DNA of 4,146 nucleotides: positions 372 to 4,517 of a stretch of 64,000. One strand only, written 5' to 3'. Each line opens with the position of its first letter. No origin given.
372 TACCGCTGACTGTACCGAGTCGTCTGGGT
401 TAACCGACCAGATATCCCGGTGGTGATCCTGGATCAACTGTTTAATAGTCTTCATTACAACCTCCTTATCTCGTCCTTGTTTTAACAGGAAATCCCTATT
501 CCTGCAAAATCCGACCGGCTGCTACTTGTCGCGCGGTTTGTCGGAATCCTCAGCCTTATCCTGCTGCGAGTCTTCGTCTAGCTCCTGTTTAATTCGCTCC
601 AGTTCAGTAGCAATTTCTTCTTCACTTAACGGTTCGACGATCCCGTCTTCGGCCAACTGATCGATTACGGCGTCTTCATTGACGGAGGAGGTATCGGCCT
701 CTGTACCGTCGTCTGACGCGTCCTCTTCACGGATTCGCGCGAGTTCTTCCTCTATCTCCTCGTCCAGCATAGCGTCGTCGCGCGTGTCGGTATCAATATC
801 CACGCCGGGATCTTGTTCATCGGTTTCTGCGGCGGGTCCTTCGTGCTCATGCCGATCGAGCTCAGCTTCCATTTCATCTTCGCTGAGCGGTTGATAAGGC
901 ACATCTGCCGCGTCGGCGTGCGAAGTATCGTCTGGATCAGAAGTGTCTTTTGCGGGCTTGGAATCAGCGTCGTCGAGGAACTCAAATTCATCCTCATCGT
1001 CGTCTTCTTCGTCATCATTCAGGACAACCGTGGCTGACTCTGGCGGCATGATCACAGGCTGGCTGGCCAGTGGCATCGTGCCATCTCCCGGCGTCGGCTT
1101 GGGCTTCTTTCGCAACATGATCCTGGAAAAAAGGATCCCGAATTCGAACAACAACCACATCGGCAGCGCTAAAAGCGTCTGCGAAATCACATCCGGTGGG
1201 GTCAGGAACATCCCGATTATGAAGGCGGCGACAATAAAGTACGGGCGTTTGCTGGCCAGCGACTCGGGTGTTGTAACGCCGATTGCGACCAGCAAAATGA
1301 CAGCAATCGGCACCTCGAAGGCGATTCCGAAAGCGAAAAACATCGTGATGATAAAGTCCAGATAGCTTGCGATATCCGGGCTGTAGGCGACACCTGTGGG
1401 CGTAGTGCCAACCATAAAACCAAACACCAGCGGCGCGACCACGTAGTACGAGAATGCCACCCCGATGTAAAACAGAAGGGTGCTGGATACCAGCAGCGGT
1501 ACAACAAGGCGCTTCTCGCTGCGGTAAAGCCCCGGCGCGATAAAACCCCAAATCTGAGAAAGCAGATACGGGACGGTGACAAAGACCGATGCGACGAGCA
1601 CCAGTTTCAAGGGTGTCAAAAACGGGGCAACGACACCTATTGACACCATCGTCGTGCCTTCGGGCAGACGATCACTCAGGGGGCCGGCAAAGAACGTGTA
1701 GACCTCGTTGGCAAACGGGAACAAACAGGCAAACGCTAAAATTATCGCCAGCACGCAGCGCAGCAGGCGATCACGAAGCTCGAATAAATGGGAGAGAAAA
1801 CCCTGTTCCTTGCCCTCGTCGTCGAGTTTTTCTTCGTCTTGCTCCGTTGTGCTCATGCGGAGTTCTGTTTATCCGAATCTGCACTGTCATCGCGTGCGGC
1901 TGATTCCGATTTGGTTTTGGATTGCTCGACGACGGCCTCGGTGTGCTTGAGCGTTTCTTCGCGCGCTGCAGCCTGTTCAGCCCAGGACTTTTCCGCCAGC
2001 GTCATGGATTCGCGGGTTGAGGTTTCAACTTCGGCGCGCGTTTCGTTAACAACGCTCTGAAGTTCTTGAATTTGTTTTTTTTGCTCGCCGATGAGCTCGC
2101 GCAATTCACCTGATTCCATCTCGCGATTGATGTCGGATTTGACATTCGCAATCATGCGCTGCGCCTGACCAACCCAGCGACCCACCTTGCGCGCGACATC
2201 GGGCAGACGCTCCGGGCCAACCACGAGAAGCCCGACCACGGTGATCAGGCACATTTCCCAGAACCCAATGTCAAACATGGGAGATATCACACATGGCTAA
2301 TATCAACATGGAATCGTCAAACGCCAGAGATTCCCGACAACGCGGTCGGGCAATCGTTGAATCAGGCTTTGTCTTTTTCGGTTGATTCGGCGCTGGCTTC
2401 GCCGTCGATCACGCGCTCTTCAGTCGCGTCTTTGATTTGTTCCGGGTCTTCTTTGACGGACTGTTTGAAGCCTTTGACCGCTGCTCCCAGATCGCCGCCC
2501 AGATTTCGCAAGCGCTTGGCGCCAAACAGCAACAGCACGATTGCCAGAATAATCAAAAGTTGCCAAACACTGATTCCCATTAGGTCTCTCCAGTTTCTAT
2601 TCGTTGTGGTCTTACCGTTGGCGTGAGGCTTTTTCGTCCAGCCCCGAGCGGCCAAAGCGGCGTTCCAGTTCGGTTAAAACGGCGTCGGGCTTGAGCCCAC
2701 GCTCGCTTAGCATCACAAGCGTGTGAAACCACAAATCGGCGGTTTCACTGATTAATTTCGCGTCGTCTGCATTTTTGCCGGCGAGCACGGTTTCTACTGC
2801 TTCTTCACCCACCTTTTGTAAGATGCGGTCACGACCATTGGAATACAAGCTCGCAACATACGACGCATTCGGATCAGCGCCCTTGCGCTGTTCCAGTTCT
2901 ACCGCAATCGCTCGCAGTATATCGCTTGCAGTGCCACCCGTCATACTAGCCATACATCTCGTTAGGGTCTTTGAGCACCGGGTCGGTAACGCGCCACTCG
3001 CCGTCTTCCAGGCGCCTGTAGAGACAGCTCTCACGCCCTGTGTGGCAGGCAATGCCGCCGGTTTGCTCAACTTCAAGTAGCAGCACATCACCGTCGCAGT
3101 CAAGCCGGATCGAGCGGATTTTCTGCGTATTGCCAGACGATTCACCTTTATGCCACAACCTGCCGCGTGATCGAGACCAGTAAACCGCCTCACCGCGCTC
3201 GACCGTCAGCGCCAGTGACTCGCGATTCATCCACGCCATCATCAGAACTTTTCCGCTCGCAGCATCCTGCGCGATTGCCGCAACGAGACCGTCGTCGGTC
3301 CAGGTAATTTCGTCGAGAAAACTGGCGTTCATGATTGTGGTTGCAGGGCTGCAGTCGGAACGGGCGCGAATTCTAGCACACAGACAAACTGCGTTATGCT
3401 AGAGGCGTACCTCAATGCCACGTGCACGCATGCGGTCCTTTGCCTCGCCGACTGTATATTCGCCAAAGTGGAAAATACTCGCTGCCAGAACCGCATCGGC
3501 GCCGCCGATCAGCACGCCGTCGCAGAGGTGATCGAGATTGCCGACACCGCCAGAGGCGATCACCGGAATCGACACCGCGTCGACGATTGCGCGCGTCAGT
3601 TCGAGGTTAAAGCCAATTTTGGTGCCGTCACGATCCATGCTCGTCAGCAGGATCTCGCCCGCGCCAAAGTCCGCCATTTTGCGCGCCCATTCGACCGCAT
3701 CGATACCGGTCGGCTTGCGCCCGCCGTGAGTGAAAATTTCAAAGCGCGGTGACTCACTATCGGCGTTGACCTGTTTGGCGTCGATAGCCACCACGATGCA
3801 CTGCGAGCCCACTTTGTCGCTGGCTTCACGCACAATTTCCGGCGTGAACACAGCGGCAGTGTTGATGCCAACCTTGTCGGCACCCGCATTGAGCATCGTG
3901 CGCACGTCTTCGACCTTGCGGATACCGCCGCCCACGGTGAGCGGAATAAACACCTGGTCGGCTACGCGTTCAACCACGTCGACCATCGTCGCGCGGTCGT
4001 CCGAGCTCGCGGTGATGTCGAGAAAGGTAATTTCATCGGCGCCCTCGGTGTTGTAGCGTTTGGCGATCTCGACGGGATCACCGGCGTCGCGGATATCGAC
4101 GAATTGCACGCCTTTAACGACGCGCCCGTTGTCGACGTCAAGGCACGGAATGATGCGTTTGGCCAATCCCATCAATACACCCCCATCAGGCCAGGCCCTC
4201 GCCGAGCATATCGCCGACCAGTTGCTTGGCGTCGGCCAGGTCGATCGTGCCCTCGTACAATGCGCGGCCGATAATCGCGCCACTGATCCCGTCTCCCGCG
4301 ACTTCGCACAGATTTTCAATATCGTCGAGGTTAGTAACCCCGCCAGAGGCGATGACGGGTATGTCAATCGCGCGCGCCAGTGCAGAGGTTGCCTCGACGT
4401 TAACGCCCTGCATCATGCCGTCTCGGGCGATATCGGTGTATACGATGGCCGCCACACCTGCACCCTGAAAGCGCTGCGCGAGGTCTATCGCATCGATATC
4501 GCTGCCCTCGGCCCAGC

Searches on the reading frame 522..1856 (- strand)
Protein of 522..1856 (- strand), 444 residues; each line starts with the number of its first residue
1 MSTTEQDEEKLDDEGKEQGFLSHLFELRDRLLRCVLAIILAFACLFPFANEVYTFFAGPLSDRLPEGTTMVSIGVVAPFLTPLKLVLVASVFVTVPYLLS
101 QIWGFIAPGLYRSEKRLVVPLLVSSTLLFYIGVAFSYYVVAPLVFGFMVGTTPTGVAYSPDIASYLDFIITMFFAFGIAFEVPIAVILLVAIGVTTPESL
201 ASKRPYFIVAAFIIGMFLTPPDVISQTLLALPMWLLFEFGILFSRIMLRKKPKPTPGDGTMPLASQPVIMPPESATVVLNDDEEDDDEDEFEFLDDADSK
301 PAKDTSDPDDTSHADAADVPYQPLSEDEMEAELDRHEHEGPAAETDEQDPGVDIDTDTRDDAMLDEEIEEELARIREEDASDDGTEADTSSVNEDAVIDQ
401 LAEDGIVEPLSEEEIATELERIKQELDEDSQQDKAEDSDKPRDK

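Call 53: search_protein_families(library=pfam, max_evalue=0.00001, proteins=[window:522-1856:-])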
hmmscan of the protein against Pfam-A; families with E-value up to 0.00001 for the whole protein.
window:522-1856:- (444 aa): 1 family
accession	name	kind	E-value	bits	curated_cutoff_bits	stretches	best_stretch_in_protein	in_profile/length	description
PF00902.23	TatC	-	7.1e-66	222.4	25.1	1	22-232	1-208/208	Sec-independent protein translocase protein (TatC)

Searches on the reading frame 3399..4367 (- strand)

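Call 53: search_protein_families(library=pfam, max_evalue=0.00001, proteins=[window:3399-4367:-])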
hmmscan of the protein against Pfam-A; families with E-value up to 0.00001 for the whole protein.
window:3399-4367:- (322 aa): 4 families
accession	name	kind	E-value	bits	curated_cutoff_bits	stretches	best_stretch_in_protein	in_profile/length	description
PF00977.27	His_biosynth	-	4.9e-85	285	23.6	1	71-305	1-228/228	Histidine biosynthesis protein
PF03060.21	NMO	-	7.7e-11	42.4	28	0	126-177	179-230/331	Nitronate monooxygenase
PF01207.24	Dus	-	2.1e-07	30.8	20.4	0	97-188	139-232/311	Dihydrouridine synthase (Dus)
PF05690.20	ThiG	-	6.2e-07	29.4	23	0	227-297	136-205/247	Thiazole biosynthesis protein ThiG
